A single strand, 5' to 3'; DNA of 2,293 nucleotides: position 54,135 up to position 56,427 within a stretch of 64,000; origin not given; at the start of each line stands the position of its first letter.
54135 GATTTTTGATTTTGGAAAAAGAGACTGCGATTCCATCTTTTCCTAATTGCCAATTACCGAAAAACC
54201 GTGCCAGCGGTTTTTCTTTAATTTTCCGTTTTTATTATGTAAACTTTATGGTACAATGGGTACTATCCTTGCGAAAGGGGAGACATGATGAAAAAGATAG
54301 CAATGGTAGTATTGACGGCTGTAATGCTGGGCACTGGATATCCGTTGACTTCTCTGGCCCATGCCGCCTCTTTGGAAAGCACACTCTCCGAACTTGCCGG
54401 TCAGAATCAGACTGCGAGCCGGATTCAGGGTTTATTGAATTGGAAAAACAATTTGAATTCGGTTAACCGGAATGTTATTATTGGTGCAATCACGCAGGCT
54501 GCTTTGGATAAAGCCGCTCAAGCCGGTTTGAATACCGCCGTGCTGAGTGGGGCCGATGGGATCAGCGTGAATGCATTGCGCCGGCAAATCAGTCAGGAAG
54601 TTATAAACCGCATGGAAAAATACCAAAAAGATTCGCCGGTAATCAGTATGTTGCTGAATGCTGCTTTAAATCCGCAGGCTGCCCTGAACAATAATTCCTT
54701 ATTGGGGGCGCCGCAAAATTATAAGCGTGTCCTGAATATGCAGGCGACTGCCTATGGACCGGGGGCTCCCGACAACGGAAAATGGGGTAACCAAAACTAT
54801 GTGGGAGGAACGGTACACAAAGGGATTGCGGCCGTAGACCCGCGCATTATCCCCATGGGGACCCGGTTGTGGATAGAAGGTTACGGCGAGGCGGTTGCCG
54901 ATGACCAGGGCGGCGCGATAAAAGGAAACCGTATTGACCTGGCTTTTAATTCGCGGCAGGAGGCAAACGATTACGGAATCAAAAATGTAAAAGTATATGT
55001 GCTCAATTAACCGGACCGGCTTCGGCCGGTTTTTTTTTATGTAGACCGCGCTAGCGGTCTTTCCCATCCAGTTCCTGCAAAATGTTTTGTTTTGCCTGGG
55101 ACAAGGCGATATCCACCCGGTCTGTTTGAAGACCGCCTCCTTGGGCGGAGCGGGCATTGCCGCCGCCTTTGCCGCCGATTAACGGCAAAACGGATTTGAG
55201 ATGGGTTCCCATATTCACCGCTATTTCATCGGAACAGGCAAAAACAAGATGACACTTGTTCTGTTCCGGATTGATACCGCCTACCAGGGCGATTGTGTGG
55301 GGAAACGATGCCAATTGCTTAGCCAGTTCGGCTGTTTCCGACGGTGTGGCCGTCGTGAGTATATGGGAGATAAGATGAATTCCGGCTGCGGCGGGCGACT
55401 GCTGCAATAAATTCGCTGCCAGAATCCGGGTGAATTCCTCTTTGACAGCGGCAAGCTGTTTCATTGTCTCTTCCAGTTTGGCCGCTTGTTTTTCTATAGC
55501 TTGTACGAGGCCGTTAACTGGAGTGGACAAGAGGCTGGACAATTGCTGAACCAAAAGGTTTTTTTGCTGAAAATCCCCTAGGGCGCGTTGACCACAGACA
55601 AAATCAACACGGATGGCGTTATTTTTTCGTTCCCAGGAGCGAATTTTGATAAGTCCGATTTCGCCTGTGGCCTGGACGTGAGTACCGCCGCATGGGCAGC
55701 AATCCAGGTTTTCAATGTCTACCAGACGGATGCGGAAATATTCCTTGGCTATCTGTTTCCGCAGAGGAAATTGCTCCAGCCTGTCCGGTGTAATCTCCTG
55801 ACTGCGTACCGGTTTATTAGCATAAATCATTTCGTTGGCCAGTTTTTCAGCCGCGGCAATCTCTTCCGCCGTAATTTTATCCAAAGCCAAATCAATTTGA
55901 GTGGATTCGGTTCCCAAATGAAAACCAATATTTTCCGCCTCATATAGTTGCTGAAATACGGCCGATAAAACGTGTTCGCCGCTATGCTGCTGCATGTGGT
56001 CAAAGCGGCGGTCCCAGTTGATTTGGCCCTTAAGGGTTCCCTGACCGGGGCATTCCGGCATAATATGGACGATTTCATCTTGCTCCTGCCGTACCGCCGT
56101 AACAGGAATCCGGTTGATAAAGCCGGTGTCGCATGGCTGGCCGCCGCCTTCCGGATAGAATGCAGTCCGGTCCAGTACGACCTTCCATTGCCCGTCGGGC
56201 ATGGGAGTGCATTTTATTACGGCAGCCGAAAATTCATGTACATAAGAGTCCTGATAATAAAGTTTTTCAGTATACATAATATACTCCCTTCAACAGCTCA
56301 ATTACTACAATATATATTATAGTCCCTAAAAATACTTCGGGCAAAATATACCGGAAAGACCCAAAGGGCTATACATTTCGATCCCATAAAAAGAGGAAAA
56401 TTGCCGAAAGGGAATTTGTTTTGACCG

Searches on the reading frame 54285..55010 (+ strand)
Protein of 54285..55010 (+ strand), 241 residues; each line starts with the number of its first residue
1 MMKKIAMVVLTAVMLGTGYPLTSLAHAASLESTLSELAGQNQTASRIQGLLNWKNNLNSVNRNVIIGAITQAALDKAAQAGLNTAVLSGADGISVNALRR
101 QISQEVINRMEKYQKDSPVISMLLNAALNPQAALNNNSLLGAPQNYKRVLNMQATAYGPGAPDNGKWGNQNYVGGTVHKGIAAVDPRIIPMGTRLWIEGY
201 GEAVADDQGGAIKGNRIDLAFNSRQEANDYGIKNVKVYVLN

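Call 3: search_protein_families(library=pfam, proteins=[window:54285-55010:+])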
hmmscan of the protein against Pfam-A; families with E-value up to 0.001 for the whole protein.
window:54285-55010:+ (241 aa): 1 family
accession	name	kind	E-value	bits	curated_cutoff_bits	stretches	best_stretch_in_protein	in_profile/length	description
PF06725.17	3D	-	7.5e-19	68.1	23.8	1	183-241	4-72/72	3D domain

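Call 4: search_protein_families(library=ncbifam, proteins=[window:54285-55010:+])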
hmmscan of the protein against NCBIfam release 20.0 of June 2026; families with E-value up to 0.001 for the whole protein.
window:54285-55010:+ (241 aa): 5 families
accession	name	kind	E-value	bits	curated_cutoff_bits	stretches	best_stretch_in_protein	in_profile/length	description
NF040675.1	wall_bind_EntD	exception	1.6e-21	76.9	590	1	147-240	210-309/310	cell wall-binding protein EntD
NF040676.1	wall_bind_EntB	exception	3.5e-21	75.3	780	1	144-240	388-490/490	cell wall-binding protein EntB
NF040670.1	wall_bind_EntA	exception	7.2e-20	71.6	560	1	181-240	231-290/291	cell wall-binding protein EntA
NF040677.1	wall_bind_EntC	exception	3.3e-17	62.4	770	1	147-241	321-422/422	cell wall-binding protein EntC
NF058633.1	StatPhSurvSpsC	equivalog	5e-14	52.4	280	1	154-240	96-191/223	stationary phase survival protein SpsC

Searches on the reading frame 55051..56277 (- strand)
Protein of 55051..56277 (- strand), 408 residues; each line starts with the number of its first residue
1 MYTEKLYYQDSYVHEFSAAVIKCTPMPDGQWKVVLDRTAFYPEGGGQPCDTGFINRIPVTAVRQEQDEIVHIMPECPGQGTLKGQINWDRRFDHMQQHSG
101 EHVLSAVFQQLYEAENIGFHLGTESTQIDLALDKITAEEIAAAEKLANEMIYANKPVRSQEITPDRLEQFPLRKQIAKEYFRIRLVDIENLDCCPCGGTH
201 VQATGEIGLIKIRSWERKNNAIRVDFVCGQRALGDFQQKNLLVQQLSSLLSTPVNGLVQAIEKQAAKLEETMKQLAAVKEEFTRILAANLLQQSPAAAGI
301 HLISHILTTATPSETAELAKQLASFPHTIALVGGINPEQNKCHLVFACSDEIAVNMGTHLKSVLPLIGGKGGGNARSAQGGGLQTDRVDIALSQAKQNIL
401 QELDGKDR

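Call 3: search_protein_families(library=pfam, proteins=[window:55051-56277:-])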
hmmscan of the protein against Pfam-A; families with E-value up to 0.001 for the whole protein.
window:55051-56277:- (408 aa): 3 families
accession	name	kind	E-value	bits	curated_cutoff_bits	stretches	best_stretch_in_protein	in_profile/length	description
PF07973.19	tRNA_SAD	-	3.2e-12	46.7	24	1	183-220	1-38/44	Threonyl and Alanyl tRNA synthetase second additional domain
PF01411.24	tRNA-synt_2c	-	1.4e-07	30.9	30.3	1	31-73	485-531/552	tRNA synthetases class II (A)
PF02272.25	DHHA1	-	2.6e-05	25.1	25.9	1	309-399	12-100/102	DHHA1 domain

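Call 4: search_protein_families(library=ncbifam, proteins=[window:55051-56277:-])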
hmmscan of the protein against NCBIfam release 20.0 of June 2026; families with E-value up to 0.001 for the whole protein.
window:55051-56277:- (408 aa): 4 families
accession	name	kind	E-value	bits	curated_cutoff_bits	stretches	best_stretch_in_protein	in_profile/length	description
TIGR03683.1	A-tRNA_syn_arch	equivalog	3e-62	211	744.7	1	3-398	501-900/902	alanine--tRNA ligase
NF040865.1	a_tRNA_ed_AlaXM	equivalog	1.2e-55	188.8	300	1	3-219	1-223/234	alanyl-tRNA editing protein AlaXM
TIGR00344.1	alaS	equivalog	2.1e-47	161.9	457.05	1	3-382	449-847/847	alanine--tRNA ligase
NF002436.0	PRK01584.1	equivalog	0.00034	19.2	529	1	93-221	452-584/595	alanine--tRNA ligase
